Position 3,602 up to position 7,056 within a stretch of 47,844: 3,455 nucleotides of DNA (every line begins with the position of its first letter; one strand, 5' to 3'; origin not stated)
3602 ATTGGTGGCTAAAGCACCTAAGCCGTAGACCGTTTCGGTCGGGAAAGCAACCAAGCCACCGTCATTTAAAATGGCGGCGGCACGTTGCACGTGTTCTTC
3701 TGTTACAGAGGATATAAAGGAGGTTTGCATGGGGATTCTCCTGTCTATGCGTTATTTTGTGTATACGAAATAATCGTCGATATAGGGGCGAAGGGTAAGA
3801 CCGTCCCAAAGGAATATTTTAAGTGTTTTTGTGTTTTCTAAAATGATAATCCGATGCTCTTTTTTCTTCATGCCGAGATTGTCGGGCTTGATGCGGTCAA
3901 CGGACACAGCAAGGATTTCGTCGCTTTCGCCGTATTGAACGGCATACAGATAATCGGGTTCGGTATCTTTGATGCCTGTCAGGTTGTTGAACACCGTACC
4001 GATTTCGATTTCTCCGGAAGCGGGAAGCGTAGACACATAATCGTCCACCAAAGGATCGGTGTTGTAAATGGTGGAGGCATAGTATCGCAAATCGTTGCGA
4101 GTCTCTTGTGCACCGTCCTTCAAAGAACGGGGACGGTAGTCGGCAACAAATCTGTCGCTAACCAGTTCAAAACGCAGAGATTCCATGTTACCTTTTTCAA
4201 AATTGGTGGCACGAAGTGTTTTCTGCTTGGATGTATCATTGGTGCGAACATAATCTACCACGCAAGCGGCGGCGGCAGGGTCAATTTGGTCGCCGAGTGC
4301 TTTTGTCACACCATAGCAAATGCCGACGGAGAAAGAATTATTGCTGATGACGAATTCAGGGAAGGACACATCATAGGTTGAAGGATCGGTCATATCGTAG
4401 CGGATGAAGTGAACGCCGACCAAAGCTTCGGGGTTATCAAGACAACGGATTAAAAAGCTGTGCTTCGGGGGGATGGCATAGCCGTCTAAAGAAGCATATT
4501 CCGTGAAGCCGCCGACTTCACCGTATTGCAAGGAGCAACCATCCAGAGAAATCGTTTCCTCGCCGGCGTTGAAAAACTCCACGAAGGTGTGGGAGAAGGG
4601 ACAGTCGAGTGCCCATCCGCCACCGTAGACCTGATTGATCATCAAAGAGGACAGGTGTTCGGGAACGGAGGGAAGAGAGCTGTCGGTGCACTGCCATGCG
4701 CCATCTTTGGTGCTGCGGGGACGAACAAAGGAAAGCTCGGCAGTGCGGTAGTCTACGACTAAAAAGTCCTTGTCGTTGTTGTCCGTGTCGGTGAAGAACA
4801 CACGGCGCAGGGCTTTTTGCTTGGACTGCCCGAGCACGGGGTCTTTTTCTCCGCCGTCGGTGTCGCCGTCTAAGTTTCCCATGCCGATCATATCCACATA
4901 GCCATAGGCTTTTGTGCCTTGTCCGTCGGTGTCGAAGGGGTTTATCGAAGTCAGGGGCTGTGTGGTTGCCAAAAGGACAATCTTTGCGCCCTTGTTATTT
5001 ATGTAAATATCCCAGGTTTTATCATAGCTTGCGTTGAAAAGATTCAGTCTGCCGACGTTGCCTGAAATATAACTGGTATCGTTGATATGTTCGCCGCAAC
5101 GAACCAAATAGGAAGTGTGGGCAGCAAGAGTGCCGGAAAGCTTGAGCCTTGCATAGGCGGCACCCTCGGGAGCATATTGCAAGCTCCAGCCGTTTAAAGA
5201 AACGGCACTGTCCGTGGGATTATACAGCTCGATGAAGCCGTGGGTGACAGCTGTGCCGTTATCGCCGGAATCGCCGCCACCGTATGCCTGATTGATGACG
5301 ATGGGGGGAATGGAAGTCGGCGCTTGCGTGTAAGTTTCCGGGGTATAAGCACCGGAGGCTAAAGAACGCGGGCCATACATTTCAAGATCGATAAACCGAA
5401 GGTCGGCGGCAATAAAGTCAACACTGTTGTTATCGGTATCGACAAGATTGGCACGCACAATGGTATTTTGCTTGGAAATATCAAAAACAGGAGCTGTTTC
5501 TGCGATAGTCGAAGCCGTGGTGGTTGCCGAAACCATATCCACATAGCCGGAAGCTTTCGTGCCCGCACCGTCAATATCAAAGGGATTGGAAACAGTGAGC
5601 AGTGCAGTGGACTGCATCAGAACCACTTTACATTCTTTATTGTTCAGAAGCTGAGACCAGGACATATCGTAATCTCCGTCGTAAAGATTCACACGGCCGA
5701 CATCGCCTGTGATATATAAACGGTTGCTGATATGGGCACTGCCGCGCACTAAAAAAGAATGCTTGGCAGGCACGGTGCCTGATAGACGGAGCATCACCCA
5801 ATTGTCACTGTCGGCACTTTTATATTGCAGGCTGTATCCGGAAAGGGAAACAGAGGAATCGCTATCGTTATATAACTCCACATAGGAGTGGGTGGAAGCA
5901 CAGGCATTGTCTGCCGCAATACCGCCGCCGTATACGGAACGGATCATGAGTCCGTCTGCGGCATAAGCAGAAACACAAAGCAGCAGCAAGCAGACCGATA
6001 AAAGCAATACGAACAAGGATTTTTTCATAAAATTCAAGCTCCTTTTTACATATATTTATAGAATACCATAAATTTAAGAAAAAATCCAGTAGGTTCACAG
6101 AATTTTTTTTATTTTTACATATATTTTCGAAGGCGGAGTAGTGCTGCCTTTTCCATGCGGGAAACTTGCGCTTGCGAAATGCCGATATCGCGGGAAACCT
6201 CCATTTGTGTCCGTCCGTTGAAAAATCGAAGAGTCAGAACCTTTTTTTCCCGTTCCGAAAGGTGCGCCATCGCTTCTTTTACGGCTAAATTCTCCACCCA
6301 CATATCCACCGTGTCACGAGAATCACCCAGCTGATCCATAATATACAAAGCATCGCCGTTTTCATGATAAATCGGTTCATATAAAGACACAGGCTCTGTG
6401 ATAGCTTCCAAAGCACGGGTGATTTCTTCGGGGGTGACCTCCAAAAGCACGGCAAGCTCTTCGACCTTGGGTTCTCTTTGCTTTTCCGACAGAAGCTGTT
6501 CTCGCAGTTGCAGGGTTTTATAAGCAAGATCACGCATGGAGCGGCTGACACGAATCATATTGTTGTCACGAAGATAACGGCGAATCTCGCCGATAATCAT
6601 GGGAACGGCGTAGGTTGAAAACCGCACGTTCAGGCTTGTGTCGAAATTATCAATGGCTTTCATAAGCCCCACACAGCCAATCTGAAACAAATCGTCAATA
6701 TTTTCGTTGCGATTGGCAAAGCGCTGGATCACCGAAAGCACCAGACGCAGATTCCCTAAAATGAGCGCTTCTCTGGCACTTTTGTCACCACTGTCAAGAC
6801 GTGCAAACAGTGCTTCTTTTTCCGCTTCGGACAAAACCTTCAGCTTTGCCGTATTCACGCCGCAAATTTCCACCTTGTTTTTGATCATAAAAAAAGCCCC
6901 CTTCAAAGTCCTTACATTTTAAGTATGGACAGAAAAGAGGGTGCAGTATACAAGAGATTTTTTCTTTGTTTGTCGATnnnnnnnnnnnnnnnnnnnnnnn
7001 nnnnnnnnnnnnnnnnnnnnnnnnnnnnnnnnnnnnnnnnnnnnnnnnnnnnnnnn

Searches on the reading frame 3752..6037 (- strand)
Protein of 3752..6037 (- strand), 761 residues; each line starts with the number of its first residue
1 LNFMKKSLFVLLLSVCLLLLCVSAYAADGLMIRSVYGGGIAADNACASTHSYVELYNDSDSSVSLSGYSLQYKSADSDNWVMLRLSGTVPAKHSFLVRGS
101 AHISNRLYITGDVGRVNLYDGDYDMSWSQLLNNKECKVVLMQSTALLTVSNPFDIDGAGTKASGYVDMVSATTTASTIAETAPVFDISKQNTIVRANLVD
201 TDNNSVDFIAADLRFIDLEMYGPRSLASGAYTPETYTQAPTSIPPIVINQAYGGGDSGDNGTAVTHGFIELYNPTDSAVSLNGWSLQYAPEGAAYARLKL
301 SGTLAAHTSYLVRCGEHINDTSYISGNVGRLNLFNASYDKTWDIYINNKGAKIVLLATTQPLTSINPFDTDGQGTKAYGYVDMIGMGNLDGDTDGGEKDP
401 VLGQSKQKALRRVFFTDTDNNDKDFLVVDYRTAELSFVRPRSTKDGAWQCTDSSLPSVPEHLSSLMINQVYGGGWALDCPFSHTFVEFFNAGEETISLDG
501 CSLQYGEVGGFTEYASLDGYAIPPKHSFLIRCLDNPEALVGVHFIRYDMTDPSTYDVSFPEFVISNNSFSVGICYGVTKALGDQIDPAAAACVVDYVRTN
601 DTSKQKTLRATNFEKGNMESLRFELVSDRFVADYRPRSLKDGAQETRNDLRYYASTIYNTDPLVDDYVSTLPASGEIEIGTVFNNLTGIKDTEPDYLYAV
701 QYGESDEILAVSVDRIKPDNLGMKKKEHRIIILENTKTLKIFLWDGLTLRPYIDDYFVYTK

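Call 77: search_protein_families(library=ncbifam, proteins=[window:3752-6037:-], max_evalue=0.00001)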
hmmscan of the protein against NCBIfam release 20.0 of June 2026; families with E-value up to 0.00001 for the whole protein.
window:3752-6037:- (761 aa): 1 family
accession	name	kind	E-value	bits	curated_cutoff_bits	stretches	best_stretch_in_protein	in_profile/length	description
NF033680.1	exonuc_ExeM-GG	exception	7.4e-08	30.9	1300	0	47-102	35-93/884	extracellular exonuclease ExeM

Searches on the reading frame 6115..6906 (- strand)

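Call 36: search_protein_families(library=pfam, proteins=[window:6115-6906:-], max_evalue=0.001)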
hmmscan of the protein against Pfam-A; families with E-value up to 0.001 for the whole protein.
window:6115-6906:- (263 aa): 4 families
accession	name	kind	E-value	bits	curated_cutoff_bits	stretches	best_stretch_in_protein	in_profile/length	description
PF04542.20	Sigma70_r2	-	2.5e-18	66.1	24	1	49-116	2-69/71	Sigma-70 region 2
PF04545.22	Sigma70_r4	-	5.7e-15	55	24.1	1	212-261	1-50/50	Sigma-70, region 4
PF04539.22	Sigma70_r3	-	3.4e-10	40.3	25.3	1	132-182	7-57/78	Sigma-70 region 3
PF08281.18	Sigma70_r4_2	-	7.7e-07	29.1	25.7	1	208-251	3-46/54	Sigma-70, region 4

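Call 77: search_protein_families(library=ncbifam, proteins=[window:6115-6906:-], max_evalue=0.00001)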
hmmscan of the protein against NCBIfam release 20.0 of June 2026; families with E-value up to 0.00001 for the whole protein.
window:6115-6906:- (263 aa): 55 families (the best 25 are shown)
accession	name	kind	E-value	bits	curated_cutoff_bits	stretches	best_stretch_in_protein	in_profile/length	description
NF006071.0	PRK08215.1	equivalog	1.7e-126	421.1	372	1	7-263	1-257/258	RNA polymerase sporulation sigma factor SigG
TIGR02850.1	spore_sigG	equivalog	1.7e-123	411.1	457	1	10-263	1-254/254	RNA polymerase sporulation sigma factor SigG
NF004052.0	PRK05572.1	subfamily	4.4e-87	291.8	311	1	19-262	8-249/252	SigF/SigG family RNA polymerase sporulation sigma factor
TIGR02885.1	spore_sigF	equivalog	3.8e-86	288.7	321.45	1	37-263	5-231/231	RNA polymerase sporulation sigma factor SigF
TIGR02980.1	SigBFG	subfamily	1.2e-79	267.2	234.35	1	42-262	2-225/227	SigB/SigF/SigG family RNA polymerase sigma factor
NF005514.0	PRK07122.1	subfamily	2.1e-43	148.4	372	1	43-262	40-262/264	RNA polymerase sigma factor SigF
NF005644.0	PRK07408.1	subfamily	2.5e-39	135.5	261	1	38-263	22-253/258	RNA polymerase sigma factor SigF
TIGR02941.1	Sigma_B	equivalog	5.7e-39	134.1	315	1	42-261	28-251/255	RNA polymerase sigma factor SigB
NF004471.0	PRK05803.1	subfamily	1.7e-37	128.9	252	2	20-125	27-132/235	RNA polymerase sporulation sigma factor SigK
NF006158.0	PRK08301.1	equivalog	2.8e-36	125.2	339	2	10-126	26-142/241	RNA polymerase sporulation sigma factor SigE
TIGR02835.1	spore_sigmaE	equivalog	4.1e-36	124.6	348.6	2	11-140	20-149/234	RNA polymerase sporulation sigma factor SigE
NF006666.0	PRK09210.1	equivalog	1.3e-35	123.4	572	1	19-261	108-358/370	RNA polymerase sigma factor RpoD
TIGR02846.1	spore_sigmaK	equivalog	4.9e-35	121.1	298.65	2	20-124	25-129/227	RNA polymerase sporulation sigma factor SigK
TIGR02937.1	sigma70-ECF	superfamily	4.5e-34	117.5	42.9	1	43-263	1-165/165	sigma-70 family RNA polymerase sigma factor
TIGR02997.1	Sig70-cyanoRpoD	subfamily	4.6e-34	118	384.5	1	25-260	57-298/298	RNA polymerase sigma factor, RpoD/SigA family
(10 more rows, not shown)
